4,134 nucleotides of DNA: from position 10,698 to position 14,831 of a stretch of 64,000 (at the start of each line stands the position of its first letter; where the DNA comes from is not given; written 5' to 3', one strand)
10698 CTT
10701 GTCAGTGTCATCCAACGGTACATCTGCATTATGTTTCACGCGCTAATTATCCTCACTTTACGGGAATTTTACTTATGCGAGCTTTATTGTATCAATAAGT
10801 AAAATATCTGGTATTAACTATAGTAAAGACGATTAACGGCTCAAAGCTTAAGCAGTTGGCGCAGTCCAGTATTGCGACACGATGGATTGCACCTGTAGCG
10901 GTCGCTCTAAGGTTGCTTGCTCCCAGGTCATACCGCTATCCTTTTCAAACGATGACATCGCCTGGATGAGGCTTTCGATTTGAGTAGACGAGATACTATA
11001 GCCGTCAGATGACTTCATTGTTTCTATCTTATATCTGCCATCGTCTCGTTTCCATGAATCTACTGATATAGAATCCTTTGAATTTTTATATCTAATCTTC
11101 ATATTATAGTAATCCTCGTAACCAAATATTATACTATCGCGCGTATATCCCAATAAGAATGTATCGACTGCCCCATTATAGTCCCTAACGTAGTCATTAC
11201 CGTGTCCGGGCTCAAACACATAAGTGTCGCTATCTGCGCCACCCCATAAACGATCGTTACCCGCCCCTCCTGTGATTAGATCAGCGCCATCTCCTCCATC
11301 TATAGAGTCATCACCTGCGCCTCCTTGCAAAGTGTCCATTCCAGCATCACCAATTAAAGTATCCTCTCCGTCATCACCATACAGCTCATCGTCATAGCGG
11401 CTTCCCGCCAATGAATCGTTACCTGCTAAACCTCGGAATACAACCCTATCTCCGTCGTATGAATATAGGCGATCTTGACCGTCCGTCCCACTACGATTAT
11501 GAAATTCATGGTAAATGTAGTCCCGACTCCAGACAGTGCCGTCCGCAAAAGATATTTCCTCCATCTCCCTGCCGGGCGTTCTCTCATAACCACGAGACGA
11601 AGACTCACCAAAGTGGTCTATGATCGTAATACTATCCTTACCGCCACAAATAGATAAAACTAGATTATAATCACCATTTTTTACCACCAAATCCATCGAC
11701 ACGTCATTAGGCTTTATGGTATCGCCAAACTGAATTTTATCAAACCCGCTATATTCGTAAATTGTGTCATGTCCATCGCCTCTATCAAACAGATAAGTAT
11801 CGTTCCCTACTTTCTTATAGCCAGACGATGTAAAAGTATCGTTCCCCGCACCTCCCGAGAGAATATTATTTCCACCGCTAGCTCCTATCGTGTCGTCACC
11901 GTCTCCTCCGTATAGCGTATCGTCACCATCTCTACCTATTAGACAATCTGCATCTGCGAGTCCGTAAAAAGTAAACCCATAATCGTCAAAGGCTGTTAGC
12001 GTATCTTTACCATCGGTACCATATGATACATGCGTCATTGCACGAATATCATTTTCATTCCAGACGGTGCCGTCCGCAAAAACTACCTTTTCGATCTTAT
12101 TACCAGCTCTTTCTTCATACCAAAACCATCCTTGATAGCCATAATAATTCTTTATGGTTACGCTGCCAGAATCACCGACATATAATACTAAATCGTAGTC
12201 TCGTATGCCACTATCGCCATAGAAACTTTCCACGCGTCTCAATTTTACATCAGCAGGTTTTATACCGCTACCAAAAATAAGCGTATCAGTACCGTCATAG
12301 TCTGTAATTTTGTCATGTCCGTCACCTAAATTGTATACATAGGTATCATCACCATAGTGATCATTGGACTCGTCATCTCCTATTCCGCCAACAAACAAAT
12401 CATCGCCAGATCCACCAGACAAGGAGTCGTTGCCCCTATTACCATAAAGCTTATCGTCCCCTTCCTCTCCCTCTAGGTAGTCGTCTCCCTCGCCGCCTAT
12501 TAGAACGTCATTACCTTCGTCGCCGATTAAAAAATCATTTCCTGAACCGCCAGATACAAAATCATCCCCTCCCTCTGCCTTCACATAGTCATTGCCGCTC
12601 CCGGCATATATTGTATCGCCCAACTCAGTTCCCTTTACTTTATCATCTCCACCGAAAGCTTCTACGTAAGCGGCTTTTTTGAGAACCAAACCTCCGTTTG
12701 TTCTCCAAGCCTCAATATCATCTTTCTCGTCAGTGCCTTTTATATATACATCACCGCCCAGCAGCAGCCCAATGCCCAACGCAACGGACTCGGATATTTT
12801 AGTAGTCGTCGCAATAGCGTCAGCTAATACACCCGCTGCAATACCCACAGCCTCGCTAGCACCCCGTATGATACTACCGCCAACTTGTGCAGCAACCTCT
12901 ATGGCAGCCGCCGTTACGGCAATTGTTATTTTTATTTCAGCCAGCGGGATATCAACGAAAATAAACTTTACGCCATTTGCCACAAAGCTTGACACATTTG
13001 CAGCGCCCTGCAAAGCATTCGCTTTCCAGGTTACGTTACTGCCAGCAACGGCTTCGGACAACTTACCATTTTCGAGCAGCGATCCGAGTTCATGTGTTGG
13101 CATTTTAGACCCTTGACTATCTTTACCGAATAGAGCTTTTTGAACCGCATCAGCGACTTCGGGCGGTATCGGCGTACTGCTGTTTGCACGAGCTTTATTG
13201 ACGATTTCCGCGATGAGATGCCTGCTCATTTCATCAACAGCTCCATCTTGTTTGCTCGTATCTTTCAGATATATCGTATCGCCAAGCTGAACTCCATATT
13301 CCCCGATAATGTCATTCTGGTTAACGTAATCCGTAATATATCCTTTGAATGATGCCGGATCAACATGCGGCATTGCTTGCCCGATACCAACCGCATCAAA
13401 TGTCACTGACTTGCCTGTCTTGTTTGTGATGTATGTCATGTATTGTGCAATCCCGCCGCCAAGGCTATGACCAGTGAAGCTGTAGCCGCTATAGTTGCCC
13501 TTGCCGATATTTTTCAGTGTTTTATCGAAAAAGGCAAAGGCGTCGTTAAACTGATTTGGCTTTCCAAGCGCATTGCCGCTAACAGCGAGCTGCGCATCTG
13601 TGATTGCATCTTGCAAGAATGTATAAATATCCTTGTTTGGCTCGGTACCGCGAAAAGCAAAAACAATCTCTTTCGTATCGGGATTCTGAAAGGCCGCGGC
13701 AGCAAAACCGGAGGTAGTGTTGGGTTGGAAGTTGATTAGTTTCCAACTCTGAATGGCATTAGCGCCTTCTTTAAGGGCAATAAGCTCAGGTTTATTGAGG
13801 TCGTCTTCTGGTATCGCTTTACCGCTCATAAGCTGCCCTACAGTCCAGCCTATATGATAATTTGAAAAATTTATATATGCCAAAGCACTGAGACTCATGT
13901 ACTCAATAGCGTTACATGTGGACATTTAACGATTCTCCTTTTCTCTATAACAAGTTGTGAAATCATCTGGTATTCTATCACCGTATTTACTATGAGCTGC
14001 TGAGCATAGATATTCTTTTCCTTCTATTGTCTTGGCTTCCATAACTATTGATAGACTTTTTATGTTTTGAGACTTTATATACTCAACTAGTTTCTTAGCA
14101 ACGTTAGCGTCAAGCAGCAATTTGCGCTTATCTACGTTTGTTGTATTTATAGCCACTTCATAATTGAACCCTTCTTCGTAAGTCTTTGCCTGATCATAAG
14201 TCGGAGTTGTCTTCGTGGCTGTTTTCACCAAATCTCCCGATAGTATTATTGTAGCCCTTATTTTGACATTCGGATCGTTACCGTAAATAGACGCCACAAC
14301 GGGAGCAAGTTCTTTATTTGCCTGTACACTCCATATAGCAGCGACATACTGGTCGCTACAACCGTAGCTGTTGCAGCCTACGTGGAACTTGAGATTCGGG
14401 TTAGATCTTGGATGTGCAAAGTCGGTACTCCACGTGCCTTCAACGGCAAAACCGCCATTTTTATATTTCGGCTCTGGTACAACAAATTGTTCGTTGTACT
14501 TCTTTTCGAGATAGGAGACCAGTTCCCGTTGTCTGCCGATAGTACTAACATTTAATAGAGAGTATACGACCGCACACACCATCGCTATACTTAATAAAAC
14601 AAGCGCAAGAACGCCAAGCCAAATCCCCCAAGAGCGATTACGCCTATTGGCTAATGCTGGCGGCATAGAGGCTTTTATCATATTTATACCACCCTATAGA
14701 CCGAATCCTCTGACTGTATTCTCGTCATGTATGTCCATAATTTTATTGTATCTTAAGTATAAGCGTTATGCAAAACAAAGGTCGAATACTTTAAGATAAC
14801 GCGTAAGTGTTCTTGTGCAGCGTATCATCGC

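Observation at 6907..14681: Minus-strand cluster encoding a signal-peptide-less lipase_3/RTX/HCBP-repeat giant protein with envelope partners, a candidate secreted-effector (host-interaction) locus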

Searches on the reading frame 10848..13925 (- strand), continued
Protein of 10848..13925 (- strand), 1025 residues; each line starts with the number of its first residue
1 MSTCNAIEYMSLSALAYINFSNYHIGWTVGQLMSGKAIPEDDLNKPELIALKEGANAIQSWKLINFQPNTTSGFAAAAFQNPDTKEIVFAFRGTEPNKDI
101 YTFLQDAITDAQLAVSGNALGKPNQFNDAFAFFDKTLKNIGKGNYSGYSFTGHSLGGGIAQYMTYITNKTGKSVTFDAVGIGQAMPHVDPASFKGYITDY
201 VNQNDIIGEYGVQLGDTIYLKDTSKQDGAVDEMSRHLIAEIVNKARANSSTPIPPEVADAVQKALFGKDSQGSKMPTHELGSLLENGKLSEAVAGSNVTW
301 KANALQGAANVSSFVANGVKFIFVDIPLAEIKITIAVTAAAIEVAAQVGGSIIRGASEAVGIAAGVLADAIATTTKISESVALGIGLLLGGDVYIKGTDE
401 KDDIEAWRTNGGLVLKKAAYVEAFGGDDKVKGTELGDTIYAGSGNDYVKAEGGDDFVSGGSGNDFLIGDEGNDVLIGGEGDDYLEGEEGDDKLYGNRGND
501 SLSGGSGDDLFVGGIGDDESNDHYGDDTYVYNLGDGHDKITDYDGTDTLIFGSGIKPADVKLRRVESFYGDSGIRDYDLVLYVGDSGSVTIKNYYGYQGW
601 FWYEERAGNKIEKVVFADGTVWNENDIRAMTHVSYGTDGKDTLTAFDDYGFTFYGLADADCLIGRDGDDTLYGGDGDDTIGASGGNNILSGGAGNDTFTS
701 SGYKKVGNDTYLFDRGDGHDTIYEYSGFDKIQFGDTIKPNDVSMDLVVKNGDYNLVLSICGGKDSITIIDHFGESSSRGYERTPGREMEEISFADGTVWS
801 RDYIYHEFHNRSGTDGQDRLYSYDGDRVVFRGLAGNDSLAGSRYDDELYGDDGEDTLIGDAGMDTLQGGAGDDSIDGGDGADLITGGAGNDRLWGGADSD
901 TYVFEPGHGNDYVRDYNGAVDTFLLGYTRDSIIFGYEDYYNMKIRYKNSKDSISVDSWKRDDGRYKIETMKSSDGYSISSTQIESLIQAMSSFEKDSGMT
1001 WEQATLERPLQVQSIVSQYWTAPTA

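Call 78: find_encoding_contigs(protein=P0010, flank=10000, max_places=2)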
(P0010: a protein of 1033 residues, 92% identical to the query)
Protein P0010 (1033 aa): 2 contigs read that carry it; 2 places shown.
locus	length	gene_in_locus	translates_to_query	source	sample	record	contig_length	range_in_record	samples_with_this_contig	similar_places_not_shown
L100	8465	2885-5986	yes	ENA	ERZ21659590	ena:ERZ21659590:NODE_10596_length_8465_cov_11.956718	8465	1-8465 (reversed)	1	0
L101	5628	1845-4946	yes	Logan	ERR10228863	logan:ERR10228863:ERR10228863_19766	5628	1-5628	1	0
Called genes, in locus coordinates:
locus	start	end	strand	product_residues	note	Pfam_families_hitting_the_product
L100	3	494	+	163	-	?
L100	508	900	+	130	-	PF00072:Response_reg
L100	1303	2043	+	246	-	-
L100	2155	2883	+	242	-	-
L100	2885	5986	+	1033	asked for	PF26363:Phospholipase-like, PF01764:Lipase_3 (weak), PF00353:HemolysinCabind, PF06594:HCBP_related, PF00353:HemolysinCabind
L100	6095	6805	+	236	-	PF03412:Peptidase_C39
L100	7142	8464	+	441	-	?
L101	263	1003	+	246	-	-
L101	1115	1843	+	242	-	-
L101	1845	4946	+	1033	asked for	PF26363:Phospholipase-like, PF01764:Lipase_3 (weak), PF00353:HemolysinCabind, PF06594:HCBP_related, PF00353:HemolysinCabind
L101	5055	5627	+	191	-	?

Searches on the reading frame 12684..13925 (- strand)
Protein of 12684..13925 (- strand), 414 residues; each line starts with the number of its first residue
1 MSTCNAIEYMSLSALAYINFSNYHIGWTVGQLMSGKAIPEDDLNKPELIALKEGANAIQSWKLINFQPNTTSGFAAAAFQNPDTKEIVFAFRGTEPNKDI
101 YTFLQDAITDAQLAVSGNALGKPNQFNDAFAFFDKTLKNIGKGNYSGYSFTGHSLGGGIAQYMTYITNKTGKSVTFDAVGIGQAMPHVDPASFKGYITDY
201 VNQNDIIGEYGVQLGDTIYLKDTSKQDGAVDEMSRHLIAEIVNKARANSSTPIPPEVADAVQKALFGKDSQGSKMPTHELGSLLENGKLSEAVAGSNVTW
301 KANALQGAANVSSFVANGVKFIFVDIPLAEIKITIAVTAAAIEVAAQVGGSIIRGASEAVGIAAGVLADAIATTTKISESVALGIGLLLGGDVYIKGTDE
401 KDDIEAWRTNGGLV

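Call 37: search_solved_structures(query=window:12684-13925:-, max_evalue=1, show_alignments=2)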
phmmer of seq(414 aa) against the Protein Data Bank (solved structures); distinct sequences matched with E-value up to 1: 1.
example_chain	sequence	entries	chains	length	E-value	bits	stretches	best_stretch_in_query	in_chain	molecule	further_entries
3a9l_A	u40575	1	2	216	0.029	16.4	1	179-269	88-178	Poly-gamma-glutamate hydrolase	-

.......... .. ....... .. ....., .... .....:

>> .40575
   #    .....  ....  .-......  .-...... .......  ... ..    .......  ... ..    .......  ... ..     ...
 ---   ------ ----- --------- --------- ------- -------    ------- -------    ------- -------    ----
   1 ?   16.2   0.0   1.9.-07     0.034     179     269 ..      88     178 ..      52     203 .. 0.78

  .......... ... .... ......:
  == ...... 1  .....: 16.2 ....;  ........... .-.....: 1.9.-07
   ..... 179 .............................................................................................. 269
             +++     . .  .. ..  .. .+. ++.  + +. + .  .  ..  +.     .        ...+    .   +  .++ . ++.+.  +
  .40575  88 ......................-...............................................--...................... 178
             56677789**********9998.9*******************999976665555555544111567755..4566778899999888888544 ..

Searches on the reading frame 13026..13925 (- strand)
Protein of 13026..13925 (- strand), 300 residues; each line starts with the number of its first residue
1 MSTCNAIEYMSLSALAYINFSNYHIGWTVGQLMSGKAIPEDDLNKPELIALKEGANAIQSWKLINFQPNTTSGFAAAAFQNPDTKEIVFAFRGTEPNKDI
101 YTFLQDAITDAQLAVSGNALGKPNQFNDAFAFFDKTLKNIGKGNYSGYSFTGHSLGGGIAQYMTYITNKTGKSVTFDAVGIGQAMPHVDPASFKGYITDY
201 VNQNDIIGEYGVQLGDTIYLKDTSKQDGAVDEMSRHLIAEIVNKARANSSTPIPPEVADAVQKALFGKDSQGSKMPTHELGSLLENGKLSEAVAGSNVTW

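Call 54: find_related_loci(query=A3, collection=genome_contigs, flank=10000)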
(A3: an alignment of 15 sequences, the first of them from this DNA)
Query A3 (300 aa) in genome_contigs; peptide patterns used: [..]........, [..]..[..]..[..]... (x = any residue, [..] = any of these).
600 stretches matched a pattern (row limit reached: there are more); 353 encode a relative of the query (tblastn E <= 1e-3); the best 80 are kept; 80 distinct loci.
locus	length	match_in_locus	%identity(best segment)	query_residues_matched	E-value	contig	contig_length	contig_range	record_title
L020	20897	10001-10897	87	3-300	2e-175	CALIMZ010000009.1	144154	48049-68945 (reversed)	MAG TPA_asm: uncultured Candidatus Saccharibacteria bacterium isolate ERR589645_bin.29_CONCOCT_v1.1_MAG genome assembly,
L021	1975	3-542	98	121-300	5e-125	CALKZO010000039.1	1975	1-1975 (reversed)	MAG TPA_asm: uncultured Candidatus Saccharibacteria bacterium isolate ERR589347_bin.44_CONCOCT_v1.1_MAG genome assembly,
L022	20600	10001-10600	53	27-222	4e-60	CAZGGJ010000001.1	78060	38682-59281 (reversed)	MAG TPA_asm: uncultured Candidatus Saccharibacteria bacterium isolate SRP342105_co1_294 genome assembly, contig: NODE_39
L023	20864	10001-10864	43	8-298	2e-58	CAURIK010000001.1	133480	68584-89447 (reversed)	MAG TPA_asm: uncultured Candidatus Saccharibacteria bacterium isolate ERR9969088_bin.21_MetaWRAP_v1.3_MAG genome assembl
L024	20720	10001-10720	46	8-257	6e-58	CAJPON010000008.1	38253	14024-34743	Candidatus Saccharibacteria bacterium isolate SRR9217414-mag-bin.22 genome assembly, contig: SRR9217414-mag-bin.22_252,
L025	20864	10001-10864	42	8-298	3e-58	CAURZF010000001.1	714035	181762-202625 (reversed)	MAG TPA_asm: uncultured Candidatus Saccharibacteria bacterium isolate ERR9969249_bin.36_MetaWRAP_v1.3_MAG genome assembl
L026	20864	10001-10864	42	8-298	2e-57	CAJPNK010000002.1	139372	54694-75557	Candidatus Saccharibacteria bacterium isolate SRR9217394-mag-bin.2 genome assembly, contig: SRR9217394-mag-bin.2_8, whol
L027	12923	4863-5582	46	8-257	2e-57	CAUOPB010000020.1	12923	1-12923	MAG TPA_asm: uncultured Candidatus Saccharibacteria bacterium isolate SRR11085305_bin.11_MetaWRAP_v1.3_MAG genome assemb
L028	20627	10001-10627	46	8-222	2e-55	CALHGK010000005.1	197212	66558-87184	MAG TPA_asm: uncultured Candidatus Saccharibacteria bacterium isolate ERR589640_bin.16_CONCOCT_v1.1_MAG genome assembly,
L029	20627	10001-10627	46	8-222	4e-55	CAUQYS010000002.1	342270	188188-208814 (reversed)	MAG TPA_asm: uncultured Candidatus Saccharibacteria bacterium isolate ERR9968826_bin.8_MetaWRAP_v1.3_MAG genome assembly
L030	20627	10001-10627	46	8-222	1e-54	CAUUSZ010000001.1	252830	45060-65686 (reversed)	MAG TPA_asm: uncultured Candidatus Saccharibacteria bacterium isolate SRR13061555_bin.17_MetaWRAP_v1.3_MAG genome assemb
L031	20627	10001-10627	46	8-222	8e-55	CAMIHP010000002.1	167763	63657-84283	MAG: uncultured Candidatus Saccharibacteria bacterium isolate ZZEVbxAAOO_bin.25.MAG genome assembly, contig: NODE_44_len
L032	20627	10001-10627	45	8-222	1e-53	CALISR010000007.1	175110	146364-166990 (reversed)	MAG TPA_asm: uncultured Candidatus Saccharibacteria bacterium isolate ERR589624_bin.69_CONCOCT_v1.1_MAG genome assembly,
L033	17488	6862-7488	45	8-222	1e-53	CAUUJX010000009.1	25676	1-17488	MAG TPA_asm: uncultured Candidatus Saccharibacteria bacterium isolate ERR10228887_bin.20_MetaWRAP_v1.3_MAG genome assemb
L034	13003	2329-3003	44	7-226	2e-52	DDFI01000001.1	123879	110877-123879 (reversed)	MAG TPA_asm: Candidatus Saccharibacteria bacterium UBA1932 UBA1932_contig_728, whole genome shotgun sequence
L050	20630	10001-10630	39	1-208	9e-34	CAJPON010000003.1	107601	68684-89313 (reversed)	Candidatus Saccharibacteria bacterium isolate SRR9217414-mag-bin.22 genome assembly, contig: SRR9217414-mag-bin.22_26, w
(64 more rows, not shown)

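Call 84: search_solved_structures(query=A3, max_evalue=0.1, show_alignments=1)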
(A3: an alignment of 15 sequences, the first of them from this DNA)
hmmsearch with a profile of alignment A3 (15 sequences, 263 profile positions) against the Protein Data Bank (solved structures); distinct sequences matched with E-value up to 0.1: 16.
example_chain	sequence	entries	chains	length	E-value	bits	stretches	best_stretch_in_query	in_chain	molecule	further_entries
3ngm_A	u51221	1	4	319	3.6e-05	26.5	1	72-163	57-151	Extracellular lipase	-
5ap9_A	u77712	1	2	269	0.0005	22.8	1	85-162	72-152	LIPASE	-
1dt3_A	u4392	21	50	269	0.00052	22.7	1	85-162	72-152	LIPASE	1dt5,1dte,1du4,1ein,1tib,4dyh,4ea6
37cb_A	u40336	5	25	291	0.00059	22.5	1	87-162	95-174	Lipase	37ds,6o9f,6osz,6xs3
37bv_A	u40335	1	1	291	0.00064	22.4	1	87-162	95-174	Lipase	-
6unv_A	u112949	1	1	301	0.00074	22.2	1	88-163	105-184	Lipase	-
1lgy_A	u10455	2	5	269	0.0028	20.3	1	72-162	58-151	TRIACYLGLYCEROL LIPASE | LIPASE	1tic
7ubz_B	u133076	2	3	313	0.0029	20.3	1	146-187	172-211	T6SS lipase effector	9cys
1gt6_A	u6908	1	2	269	0.0044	19.7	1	85-162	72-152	Lipase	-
2hl6_A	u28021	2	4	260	0.0049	19.5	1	72-164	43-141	Feruloyl esterase A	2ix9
1usw_A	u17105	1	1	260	0.0049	19.5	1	72-164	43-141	FERULOYL ESTERASE A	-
1uwc_A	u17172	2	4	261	0.005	19.5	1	72-164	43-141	FERULOYL ESTERASE A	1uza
8b28_A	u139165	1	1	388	0.0054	19.4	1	148-210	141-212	Enhanced disease susceptibility 1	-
6a0w_A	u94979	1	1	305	0.0082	18.8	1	63-162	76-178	Lipase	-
2bjh_A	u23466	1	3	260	0.041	16.5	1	72-164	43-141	FERULOYL ESTERASE A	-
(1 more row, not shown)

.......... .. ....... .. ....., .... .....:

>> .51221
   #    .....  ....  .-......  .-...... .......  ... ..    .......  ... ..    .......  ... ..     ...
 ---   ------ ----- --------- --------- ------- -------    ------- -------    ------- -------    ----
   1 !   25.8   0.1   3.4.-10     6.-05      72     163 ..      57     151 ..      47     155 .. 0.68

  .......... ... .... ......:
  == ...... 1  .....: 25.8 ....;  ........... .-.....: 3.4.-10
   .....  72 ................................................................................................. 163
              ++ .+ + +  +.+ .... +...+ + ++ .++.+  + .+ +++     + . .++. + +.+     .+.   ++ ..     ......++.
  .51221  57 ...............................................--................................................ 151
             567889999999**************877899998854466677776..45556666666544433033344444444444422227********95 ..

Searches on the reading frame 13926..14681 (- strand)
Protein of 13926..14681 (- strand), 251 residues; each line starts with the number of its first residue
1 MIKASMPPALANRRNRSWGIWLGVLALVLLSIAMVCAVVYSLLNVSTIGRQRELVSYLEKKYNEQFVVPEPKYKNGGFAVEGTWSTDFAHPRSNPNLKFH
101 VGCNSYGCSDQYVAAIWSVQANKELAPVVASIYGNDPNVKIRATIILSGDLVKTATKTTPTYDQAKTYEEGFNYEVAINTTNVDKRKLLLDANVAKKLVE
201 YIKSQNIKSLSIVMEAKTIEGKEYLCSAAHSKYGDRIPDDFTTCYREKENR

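Call 3: search_protein_families(library=pfam, proteins=[window:13926-14681:-], max_evalue=0.1)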
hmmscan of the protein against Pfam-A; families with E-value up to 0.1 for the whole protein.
window:13926-14681:- (251 aa): 0 families

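Call 4: search_protein_families(library=ncbifam, proteins=[window:13926-14681:-], max_evalue=0.1)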
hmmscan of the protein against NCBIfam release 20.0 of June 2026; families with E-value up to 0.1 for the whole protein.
window:13926-14681:- (251 aa): 1 family
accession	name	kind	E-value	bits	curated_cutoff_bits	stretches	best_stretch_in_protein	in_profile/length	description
NF041086.1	STAUR_1299_fam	subfamily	0.084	12.9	50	0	164-208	26-67/112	STAUR_1299 family protein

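Call 36: find_homologous_proteins(query=window:13926-14681:-, max_evalue=0.001)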
Query window:13926-14681:- (251 aa): 9 proteins with E <= 0.001 among 837 candidates.
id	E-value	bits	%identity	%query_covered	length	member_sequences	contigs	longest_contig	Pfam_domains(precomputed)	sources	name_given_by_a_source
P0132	9.0e-162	554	98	100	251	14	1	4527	-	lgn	-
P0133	1.9e-116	406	71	100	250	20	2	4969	-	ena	-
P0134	1.6e-83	298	71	78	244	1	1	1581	-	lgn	-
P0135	2.5e-83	297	59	99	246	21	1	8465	-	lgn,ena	-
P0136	7.9e-83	296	70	78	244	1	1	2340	-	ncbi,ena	-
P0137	8.6e-83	296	70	78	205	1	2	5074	-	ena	-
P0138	1.1e-81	292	74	74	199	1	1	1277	-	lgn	-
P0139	1.5e-80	288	71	76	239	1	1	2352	-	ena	-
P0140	8.3e-53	197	42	89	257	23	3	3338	-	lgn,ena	-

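Call 46: predict_structure(alignment_id=A1)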
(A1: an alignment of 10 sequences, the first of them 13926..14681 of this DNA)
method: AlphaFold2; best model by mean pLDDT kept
length: 251 residues; sequences in the alignment: 10
mean_pLDDT: 61.6   pTM: 0.55
mean pLDDT of the five models: 61.6, 58.6, 56.5, 53.4, 50.6
residues with pLDDT >= 90: 0; 70-90: 94; 50-70: 88; < 50: 69
segments of 3 or more residues with pLDDT < 50: 1-13, 42-44, 63-81, 83-100, 233-240, 248-251
pLDDT, mean of each block of 10 residues (from residue 1): 41 53 74 68 51 54 45 44 42 42 57 68 72 70 74 62 78 80 69 69 82 79 72 49 49 34
secondary structure, 60 per line:
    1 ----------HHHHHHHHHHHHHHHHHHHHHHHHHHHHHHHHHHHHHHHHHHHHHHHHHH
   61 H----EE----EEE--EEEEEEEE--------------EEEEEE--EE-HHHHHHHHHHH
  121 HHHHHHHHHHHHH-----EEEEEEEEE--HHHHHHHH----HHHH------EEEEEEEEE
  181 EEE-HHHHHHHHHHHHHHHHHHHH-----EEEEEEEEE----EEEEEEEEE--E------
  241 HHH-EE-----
elements in order: H11-61 E72-74 E77-84 E99-104 H110-133 E139-147 H150-157 H162-165 E172-183 H185-204 E210-218 E223-231
